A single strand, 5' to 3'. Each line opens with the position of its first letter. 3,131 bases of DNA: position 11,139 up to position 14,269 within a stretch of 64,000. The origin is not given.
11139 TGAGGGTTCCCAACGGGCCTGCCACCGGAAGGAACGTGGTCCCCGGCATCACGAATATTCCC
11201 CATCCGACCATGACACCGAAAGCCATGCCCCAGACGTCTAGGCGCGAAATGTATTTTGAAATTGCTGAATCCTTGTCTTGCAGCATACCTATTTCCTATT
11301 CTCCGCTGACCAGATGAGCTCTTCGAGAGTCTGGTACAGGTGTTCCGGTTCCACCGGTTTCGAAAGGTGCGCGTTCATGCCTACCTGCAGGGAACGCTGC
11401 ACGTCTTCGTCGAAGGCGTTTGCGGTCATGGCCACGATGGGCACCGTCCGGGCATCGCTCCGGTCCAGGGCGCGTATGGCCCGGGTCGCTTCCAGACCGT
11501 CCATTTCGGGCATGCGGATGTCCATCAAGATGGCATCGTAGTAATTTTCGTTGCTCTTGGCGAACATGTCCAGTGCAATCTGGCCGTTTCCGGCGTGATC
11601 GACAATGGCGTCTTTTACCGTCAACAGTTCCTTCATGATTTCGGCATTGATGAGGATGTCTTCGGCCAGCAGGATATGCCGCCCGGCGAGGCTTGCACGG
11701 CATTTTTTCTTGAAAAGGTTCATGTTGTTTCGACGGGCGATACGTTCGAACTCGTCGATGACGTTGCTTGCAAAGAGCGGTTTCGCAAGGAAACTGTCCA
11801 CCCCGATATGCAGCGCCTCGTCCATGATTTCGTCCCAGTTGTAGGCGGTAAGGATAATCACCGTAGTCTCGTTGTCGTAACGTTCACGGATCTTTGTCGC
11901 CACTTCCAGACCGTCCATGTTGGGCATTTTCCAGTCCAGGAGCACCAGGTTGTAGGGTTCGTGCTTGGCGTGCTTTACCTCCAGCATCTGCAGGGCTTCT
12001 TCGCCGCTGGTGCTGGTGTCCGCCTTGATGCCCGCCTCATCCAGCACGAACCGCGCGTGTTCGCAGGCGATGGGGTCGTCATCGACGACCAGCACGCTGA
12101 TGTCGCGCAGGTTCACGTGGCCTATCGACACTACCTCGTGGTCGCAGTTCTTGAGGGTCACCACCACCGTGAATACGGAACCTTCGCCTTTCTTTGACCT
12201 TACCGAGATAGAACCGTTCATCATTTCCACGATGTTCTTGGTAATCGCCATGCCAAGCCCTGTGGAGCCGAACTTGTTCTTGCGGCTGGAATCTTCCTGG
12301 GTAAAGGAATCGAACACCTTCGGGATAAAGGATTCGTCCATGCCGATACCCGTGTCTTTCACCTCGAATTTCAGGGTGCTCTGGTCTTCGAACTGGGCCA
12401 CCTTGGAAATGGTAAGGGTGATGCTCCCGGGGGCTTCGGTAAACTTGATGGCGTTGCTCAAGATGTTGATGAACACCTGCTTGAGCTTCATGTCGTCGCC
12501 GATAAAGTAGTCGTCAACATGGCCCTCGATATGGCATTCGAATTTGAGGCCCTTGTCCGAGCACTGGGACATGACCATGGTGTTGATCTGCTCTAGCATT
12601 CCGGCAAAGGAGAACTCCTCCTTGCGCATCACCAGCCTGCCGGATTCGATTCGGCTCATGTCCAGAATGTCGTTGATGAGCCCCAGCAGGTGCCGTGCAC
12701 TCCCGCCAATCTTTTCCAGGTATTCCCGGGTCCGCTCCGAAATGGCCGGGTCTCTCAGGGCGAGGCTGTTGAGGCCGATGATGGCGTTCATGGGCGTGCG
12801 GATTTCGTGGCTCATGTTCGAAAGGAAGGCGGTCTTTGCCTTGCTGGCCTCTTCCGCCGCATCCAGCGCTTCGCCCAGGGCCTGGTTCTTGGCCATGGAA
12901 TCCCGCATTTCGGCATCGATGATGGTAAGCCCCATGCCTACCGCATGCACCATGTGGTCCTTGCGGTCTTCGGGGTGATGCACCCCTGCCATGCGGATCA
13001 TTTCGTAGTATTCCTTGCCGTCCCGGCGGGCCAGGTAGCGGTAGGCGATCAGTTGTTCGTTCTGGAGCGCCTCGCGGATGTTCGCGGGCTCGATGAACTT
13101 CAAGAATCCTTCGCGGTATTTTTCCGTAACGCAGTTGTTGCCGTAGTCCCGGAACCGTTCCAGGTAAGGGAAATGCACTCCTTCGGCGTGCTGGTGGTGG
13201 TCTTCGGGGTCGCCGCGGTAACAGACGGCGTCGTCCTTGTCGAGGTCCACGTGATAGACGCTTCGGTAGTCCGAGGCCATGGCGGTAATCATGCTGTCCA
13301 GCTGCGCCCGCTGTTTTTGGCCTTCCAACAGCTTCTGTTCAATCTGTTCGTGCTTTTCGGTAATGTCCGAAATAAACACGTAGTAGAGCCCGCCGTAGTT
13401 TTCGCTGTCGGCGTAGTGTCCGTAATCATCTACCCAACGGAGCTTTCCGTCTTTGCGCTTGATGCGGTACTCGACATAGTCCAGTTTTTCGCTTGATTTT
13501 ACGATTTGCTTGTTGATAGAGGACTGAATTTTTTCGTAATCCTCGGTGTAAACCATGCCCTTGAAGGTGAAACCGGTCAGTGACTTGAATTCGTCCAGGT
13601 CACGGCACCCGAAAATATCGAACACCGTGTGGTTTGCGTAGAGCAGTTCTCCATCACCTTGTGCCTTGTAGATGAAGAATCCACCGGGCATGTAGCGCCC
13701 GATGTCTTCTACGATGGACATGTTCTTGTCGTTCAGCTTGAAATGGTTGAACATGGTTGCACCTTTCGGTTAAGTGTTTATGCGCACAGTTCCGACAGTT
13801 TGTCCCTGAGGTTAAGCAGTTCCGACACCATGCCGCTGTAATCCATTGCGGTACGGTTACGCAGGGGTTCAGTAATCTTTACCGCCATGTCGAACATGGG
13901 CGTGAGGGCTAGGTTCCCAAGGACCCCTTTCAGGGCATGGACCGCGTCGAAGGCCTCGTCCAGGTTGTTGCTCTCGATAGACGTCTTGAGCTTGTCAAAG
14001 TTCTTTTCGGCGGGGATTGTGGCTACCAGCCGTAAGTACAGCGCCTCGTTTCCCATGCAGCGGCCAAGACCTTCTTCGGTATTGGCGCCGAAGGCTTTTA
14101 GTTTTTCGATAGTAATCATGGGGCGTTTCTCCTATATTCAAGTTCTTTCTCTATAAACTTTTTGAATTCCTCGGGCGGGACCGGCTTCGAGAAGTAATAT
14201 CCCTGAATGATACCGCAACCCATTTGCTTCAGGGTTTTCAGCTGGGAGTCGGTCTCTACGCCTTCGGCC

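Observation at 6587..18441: Six-gene operon: four hybrid kinases with different sensor modules, one Hpt, and one REC-(degenerate GGDEF)-EAL output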

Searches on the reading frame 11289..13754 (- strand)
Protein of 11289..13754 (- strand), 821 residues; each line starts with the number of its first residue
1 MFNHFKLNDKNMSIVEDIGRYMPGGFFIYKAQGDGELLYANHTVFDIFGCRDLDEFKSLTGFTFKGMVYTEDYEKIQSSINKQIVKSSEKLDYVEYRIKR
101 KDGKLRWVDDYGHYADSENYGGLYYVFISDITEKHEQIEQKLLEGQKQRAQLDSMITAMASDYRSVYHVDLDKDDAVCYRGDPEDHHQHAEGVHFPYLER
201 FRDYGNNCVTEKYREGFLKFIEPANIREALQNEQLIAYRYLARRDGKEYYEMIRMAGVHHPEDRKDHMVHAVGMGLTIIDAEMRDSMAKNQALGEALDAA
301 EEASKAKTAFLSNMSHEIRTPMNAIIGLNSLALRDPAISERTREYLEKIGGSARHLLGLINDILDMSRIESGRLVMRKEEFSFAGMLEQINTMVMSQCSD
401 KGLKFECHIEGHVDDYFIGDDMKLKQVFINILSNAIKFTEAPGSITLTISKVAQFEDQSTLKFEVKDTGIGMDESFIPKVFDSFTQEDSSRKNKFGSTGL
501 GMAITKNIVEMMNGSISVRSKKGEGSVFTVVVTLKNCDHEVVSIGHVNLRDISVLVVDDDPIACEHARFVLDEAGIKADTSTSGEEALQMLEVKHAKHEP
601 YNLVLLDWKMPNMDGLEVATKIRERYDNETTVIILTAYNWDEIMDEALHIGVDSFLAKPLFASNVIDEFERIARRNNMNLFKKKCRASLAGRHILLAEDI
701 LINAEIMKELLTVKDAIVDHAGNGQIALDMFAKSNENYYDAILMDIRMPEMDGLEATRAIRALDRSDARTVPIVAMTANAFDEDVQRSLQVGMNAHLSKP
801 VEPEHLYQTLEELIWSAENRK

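Call 3: search_protein_families(library=pfam, proteins=[window:11289-13754:-], max_evalue=0.01)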
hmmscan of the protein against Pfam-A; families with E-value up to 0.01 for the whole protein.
window:11289-13754:- (821 aa): 9 families
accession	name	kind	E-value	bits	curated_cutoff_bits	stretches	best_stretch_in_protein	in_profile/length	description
PF00072.30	Response_reg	-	8.9e-49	164.7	30.2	2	694-810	1-110/111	Response regulator receiver domain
PF02518.31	HATPase_c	-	9.3e-28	97.3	26.4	1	419-534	1-109/111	Histidine kinase-, DNA gyrase B-, and HSP90-like ATPase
PF00512.31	HisKA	-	7e-20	71.3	26.9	1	306-372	1-66/66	His Kinase A (phospho-acceptor) domain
PF08447.18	PAS_3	-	5.3e-09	36.7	25.6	1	38-118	2-78/89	PAS fold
PF14501.12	HATPase_c_5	-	0.0016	18.7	22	1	423-523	5-93/102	GHKL domain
PF13426.13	PAS_9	-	0.0023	18.6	27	0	25-133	3-103/103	PAS domain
PF24896.1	Receiver_CRE1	-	0.0023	18.6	27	1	549-665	4-127/136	AHK4/CRE1/WOL first receiver domain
PF13589.12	HATPase_c_3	-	0.0039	17.6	25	1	452-503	25-78/137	Histidine kinase-, DNA gyrase B-, and HSP90-like ATPase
PF13380.12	CoA_binding_2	-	0.0071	17.2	22.8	0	575-685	7-110/116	CoA binding domain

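Call 47: search_protein_families(library=ncbifam, proteins=[window:11289-13754:-], max_evalue=0.00001)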
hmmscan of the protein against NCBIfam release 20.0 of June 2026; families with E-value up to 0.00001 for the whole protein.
window:11289-13754:- (821 aa): 152 families (the best 25 are shown)
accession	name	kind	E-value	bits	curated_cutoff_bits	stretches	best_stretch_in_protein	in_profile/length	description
TIGR02956.1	TMAO_torS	equivalog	1e-109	368.1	676.5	2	295-672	452-819/967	TMAO reductase system sensor histidine kinase/response regulator TorS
NF008318.0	PRK11107.1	equivalog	3e-105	353.2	890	3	290-541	276-525/920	two-component sensor histidine kinase BarA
NF008302.0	PRK11091.1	equivalog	5.7e-99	332.3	838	2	297-677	273-647/779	aerobic respiration two-component sensor histidine kinase ArcB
NF041947.1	LuxQ_Vibrio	equivalog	1e-94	318.1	1200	2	278-670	451-836/843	quorum-sensing autoinducer 2 sensor kinase/phosphatase LuxQ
NF011874.0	PRK15347.1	equivalog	6.4e-91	305.8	852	3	289-537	380-617/921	two component system sensor kinase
NF008099.0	PRK10841.1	equivalog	2.1e-87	293.9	920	3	279-537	444-693/949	two-component system sensor histidine kinase RcsC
NF045901.1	HisKinLetSLeg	equivalog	8.6e-80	268.9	1650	3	298-587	284-572/906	two-component system sensor histidine kinase LetS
NF038297.2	hybrid_HK_HrmK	equivalog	4.4e-78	263.4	725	2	289-660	217-595/607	hybrid histidine kinase/response regulator HrmK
NF008543.0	PRK11466.1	equivalog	3.5e-63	213.8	982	2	297-643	434-768/914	TMAO reductase system sensor histidine kinase/response regulator TorS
NF041832.1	near_NosP_CTERM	subfamily_domain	8.4e-59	199.5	400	1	301-660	1-357/370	NahK/ErcS family hybrid sensor histidine kinase/response regulator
NF007420.1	PRK09959.1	equivalog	2.9e-55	187.4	1995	2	292-661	697-1062/1197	acid-sensing system histidine kinase EvgS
NF047874.1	MASE3_PAS_HK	subfamily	2.8e-53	181.7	560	1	288-542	379-633/655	MASE3 domain-containing sensor histidine kinase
NF046044.1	PnpS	equivalog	1.2e-52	179.3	400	1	299-531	162-388/390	two-component system histidine kinase PnpS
NF041880.1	EPS_EpsF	equivalog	4.4e-51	173.9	900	3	295-532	262-491/492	response regulator EpsF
TIGR02966.1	phoR_proteo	equivalog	8.7e-43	146.6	334.2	1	303-531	110-332/333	phosphate regulon sensor histidine kinase PhoR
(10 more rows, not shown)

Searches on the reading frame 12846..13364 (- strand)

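Call 11: search_protein_families(library=pfam, proteins=[window:12846-13364:-], max_evalue=10)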
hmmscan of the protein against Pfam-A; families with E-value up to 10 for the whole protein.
seq(173 aa): 1 family
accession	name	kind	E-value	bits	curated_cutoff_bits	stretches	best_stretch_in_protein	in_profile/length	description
PF21085.3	CusS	-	0.19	12.2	24.1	1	6-61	49-104/160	CusS sensor domain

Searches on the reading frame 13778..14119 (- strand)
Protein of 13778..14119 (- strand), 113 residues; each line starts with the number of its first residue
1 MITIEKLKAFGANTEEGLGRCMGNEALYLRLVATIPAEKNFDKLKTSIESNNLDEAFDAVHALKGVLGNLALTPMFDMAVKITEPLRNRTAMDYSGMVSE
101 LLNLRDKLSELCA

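Call 3: search_protein_families(library=pfam, proteins=[window:13778-14119:-], max_evalue=0.01)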
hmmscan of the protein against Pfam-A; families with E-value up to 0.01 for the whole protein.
window:13778-14119:- (113 aa): 1 family
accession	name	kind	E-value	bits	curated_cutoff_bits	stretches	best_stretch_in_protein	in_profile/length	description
PF01627.28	Hpt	-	2e-07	31.6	24.6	1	38-106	11-79/84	Hpt domain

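Call 47: search_protein_families(library=ncbifam, proteins=[window:13778-14119:-], max_evalue=0.00001)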
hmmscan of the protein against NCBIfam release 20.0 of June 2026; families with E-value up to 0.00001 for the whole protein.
window:13778-14119:- (113 aa): 0 families
